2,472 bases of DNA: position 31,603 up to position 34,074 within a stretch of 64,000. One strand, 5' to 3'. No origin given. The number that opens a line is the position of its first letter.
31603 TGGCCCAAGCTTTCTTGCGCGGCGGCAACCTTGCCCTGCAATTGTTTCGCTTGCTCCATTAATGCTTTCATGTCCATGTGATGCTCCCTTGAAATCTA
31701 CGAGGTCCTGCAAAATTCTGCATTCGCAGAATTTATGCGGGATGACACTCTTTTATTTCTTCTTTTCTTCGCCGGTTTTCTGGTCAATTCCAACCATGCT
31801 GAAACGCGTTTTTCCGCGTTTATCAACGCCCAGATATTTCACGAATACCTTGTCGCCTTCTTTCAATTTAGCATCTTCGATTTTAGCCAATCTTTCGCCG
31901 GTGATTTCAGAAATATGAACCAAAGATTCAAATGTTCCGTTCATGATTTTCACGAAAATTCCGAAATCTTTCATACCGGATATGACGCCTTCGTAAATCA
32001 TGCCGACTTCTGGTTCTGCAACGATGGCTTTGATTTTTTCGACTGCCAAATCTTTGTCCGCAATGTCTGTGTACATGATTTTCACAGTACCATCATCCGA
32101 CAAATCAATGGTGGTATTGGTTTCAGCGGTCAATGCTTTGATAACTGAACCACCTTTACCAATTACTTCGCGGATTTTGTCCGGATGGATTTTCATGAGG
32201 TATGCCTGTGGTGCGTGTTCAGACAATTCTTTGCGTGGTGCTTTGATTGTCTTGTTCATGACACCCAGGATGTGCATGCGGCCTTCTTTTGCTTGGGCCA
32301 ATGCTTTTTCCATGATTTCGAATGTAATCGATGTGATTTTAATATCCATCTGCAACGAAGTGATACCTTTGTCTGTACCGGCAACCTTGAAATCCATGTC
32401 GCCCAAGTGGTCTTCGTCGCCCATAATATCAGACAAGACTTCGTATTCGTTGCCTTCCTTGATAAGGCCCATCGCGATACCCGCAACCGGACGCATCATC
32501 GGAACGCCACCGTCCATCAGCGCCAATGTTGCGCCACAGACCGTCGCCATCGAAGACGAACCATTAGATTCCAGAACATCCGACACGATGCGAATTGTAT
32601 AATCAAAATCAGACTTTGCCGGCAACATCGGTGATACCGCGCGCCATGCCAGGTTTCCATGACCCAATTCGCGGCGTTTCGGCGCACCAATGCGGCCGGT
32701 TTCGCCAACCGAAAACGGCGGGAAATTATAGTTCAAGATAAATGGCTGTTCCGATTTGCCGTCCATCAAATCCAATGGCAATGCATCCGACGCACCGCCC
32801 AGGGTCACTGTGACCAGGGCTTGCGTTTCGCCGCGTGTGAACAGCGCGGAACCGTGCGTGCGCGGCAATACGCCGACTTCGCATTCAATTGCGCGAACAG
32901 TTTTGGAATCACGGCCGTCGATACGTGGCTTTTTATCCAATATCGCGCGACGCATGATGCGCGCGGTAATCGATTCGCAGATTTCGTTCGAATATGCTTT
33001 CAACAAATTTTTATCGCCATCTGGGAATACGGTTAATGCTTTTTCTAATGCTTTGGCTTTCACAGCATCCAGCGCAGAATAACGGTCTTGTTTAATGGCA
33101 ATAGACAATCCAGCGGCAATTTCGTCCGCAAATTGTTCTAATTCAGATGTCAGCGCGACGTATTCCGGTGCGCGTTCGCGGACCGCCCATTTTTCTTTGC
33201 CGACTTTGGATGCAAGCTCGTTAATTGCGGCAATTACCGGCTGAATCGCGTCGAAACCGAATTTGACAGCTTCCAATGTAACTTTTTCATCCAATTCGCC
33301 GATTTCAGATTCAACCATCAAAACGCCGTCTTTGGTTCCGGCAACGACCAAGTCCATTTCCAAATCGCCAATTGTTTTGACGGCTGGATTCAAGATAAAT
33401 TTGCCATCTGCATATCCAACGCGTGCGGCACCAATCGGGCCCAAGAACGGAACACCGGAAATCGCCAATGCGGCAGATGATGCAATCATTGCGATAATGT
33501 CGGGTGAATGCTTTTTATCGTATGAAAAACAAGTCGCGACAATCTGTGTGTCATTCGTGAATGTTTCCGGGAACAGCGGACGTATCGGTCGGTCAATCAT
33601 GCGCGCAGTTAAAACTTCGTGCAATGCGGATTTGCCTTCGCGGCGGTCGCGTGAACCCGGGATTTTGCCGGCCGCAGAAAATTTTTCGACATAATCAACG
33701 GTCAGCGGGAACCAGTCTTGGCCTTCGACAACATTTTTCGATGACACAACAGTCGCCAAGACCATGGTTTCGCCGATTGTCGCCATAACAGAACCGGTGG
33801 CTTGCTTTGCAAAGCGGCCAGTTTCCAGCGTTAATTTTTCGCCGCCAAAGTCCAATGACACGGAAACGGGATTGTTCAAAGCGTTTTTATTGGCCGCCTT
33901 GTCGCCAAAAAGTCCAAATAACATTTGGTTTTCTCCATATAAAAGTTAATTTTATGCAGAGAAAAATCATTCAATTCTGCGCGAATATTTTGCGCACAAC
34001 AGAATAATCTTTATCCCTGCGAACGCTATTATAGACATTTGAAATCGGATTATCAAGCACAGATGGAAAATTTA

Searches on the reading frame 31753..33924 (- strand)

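Call 55: search_protein_families(library=pfam, proteins=[window:31753-33924:-], max_evalue=0.001)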
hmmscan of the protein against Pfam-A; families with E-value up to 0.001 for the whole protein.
window:31753-33924:- (723 aa): 5 families
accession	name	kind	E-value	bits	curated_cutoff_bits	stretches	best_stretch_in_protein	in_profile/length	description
PF01138.27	RNase_PH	-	4.7e-56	189.2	25.5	2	343-475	2-130/130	3' exoribonuclease family, domain 1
PF03725.20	RNase_PH_C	-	1.5e-18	66.9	20.8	2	162-225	1-66/67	3' exoribonuclease family, domain 2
PF03726.19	PNPase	-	7.3e-14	52.4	24.6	1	264-339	9-81/81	Polyribonucleotide nucleotidyltransferase, RNA binding domain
PF00575.29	S1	-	2.7e-09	37.7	22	1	637-708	1-71/74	S1 RNA binding domain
PF00013.35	KH_1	-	3.1e-08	33.7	21.5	1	577-616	4-50/66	KH domain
